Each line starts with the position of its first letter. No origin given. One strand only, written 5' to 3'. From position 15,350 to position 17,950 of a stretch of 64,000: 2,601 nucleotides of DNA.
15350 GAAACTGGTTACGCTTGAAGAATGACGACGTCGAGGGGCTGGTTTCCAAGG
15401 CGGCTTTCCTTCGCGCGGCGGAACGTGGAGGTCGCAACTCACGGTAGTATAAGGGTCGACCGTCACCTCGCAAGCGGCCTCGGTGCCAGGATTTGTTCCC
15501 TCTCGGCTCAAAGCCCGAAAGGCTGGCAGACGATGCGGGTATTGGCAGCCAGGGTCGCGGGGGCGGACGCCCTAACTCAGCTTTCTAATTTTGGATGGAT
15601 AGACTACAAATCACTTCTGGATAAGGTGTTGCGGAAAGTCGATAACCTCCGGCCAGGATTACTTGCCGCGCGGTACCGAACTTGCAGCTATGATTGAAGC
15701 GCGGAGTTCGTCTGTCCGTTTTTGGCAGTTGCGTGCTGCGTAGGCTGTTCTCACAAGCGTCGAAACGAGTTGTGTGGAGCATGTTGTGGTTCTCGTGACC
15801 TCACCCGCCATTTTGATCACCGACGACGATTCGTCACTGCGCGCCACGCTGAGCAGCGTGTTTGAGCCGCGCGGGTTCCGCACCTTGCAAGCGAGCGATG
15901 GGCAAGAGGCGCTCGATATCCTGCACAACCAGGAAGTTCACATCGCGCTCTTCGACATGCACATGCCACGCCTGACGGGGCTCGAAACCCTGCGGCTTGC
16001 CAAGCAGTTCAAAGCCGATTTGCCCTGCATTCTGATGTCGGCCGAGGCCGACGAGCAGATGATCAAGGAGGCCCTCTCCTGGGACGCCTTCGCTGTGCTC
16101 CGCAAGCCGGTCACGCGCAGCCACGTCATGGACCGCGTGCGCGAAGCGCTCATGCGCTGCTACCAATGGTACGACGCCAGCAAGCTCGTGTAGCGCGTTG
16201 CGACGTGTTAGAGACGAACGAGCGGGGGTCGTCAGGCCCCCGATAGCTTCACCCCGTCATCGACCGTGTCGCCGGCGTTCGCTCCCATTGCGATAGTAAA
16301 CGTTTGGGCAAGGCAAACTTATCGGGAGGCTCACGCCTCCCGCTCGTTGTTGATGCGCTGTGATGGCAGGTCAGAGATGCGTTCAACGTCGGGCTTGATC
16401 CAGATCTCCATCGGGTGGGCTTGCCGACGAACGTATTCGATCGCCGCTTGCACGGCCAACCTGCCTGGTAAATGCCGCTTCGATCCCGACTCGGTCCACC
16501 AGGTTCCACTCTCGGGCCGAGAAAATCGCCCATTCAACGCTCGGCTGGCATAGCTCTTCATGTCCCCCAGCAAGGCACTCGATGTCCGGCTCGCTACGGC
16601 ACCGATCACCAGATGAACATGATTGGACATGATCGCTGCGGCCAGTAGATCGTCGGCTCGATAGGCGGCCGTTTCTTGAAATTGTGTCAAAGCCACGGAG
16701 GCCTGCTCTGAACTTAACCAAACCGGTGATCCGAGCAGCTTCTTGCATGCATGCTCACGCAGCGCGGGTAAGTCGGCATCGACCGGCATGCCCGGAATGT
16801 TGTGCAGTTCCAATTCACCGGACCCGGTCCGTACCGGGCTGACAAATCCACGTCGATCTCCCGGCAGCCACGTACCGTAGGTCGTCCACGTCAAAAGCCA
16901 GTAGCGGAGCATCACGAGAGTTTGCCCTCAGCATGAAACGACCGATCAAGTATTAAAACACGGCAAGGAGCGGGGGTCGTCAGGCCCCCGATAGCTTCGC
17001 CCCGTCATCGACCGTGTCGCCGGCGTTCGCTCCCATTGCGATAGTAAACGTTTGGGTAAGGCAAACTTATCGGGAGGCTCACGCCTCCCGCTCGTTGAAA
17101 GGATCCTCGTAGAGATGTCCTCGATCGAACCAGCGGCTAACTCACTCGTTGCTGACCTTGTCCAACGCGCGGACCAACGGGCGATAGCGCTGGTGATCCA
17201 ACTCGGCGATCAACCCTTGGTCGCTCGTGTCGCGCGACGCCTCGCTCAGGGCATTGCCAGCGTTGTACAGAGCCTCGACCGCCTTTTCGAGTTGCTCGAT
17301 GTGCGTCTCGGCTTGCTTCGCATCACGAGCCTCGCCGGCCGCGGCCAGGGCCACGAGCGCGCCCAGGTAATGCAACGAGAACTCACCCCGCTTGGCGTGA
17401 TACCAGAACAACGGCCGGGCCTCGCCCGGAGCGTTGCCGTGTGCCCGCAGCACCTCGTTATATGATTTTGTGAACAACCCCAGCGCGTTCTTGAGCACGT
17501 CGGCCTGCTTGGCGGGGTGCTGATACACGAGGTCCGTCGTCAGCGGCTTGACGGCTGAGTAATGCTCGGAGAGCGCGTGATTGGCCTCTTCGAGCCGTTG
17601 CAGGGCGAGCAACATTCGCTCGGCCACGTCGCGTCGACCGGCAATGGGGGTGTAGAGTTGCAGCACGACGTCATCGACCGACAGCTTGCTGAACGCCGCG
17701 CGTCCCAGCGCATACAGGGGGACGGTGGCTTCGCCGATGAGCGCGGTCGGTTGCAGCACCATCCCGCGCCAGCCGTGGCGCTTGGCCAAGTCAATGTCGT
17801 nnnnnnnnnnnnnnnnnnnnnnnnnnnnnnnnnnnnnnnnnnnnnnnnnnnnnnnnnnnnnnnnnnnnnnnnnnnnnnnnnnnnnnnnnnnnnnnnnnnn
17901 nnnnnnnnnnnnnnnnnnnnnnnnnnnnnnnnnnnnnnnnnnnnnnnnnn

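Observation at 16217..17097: RAYT-type HUH transposase bracketed by two near-identical 130-bp REPIN-like hairpin doublets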

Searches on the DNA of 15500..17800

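Call 44: search_rna_families(source=window, start=15500, end=17800, threshold=evalue, max_evalue=1)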
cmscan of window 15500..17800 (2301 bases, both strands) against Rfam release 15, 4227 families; matches with E-value up to 1: 0.
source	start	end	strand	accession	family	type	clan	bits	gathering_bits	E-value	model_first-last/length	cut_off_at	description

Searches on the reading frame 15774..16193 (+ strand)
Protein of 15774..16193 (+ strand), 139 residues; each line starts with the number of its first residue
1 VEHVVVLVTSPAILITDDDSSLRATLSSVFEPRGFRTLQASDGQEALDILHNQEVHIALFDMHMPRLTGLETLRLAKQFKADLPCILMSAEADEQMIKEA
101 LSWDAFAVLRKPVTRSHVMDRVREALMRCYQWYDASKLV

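Call 77: find_encoding_contigs(protein=window:15774-16193:+, flank=10000, max_places=10)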
Protein window:15774-16193:+ (139 aa): no gene with exactly this product is on record in the collection.
